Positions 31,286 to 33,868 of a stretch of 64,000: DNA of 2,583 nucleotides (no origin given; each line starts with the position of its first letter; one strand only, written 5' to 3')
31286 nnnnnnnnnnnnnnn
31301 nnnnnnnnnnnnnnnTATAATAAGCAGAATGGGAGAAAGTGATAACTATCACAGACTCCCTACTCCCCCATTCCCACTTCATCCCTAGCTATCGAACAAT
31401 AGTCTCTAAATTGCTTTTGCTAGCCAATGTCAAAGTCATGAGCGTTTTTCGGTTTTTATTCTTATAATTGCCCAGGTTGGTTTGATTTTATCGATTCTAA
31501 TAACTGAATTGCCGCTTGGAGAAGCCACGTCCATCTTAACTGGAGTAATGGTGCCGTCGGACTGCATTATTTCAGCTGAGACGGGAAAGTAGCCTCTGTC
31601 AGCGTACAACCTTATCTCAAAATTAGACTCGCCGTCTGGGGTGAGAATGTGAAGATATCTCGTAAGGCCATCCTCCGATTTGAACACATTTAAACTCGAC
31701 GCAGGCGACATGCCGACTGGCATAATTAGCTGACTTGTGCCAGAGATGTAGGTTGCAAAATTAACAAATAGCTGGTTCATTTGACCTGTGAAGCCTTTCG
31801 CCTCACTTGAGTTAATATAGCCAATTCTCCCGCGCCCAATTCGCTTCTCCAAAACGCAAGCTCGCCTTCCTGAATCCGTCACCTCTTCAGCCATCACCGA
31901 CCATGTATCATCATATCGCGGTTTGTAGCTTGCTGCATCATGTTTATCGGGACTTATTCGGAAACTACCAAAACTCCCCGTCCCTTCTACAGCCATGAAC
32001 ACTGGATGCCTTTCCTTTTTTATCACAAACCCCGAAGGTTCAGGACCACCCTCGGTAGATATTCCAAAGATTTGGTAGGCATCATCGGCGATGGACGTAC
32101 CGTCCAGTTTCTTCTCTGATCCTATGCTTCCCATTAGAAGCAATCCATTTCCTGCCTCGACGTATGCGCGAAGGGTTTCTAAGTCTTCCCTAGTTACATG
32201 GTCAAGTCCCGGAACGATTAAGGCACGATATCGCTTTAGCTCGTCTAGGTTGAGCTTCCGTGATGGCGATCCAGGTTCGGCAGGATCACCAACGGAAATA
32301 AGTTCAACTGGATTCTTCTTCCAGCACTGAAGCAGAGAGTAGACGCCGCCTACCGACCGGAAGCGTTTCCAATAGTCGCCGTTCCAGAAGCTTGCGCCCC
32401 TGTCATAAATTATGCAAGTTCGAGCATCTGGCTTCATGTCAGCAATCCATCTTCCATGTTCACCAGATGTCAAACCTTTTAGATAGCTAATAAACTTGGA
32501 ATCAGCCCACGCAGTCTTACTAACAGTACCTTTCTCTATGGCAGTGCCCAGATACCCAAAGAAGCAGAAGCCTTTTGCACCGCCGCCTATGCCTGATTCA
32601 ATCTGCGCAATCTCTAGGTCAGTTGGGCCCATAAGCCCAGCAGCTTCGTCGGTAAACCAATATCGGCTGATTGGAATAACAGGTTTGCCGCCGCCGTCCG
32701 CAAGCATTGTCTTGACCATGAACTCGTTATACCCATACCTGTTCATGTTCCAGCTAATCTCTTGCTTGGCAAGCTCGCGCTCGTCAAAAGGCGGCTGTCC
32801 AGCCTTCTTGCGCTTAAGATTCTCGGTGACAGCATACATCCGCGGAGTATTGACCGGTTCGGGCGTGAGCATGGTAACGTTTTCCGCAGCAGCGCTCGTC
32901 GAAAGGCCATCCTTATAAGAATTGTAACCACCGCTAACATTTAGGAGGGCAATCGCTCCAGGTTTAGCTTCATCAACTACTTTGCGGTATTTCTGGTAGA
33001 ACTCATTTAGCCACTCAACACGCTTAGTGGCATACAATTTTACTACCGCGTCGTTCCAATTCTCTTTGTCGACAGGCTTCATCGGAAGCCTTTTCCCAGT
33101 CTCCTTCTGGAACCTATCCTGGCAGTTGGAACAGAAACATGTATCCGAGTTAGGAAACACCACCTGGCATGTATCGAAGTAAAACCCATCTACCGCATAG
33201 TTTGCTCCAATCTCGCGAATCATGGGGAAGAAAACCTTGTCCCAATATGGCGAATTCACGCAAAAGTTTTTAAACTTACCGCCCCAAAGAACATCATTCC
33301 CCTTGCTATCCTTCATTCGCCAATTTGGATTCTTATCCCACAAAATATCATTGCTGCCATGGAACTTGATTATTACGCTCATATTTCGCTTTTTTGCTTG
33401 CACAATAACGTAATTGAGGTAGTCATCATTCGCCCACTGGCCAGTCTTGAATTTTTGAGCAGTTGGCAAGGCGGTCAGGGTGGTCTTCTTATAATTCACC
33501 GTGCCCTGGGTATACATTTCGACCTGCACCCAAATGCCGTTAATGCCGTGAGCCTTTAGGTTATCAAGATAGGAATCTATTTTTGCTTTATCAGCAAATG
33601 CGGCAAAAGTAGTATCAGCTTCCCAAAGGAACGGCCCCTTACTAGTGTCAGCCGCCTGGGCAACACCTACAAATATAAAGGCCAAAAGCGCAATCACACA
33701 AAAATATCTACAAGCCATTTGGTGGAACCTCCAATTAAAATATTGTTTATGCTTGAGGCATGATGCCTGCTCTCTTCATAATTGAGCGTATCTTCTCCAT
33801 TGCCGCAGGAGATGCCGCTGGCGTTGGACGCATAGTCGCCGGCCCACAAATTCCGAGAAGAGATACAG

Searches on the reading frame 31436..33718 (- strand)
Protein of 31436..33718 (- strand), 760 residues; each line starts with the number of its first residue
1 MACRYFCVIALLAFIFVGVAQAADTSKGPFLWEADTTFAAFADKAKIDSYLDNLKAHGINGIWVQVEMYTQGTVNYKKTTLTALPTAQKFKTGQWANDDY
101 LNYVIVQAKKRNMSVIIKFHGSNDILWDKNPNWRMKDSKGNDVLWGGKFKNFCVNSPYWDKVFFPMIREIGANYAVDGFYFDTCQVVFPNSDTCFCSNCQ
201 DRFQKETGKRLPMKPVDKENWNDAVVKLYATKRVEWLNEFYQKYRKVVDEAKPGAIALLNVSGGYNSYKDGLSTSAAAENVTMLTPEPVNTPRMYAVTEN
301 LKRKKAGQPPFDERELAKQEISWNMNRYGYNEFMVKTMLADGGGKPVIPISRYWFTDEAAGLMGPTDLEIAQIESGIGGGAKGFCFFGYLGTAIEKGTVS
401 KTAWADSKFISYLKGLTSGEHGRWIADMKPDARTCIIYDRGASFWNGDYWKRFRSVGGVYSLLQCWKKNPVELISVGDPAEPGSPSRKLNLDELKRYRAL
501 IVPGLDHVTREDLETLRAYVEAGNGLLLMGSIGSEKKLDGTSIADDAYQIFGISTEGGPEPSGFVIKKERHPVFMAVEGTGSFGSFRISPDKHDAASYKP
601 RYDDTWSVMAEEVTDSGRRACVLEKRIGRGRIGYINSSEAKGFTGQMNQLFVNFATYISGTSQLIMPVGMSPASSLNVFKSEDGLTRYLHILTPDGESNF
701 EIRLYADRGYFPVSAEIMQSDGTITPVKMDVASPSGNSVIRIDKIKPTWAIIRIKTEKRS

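Call 19: search_protein_families(library=pfam, proteins=[window:31436-33718:-])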
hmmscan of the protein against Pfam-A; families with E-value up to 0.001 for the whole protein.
window:31436-33718:- (760 aa): 3 families
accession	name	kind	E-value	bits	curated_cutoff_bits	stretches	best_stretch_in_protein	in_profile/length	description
PF02638.21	GHL10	-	1.2e-06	28.4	27.9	1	32-256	6-224/311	Glycosyl hydrolase-like 10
PF14871.12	GHL6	-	1.6e-06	28.8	35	1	52-182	7-131/132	Hypothetical glycosyl hydrolase 6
PF08532.16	Glyco_hydro_42M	-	0.00052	20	25.8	0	492-535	53-95/207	Beta-galactosidase trimerisation domain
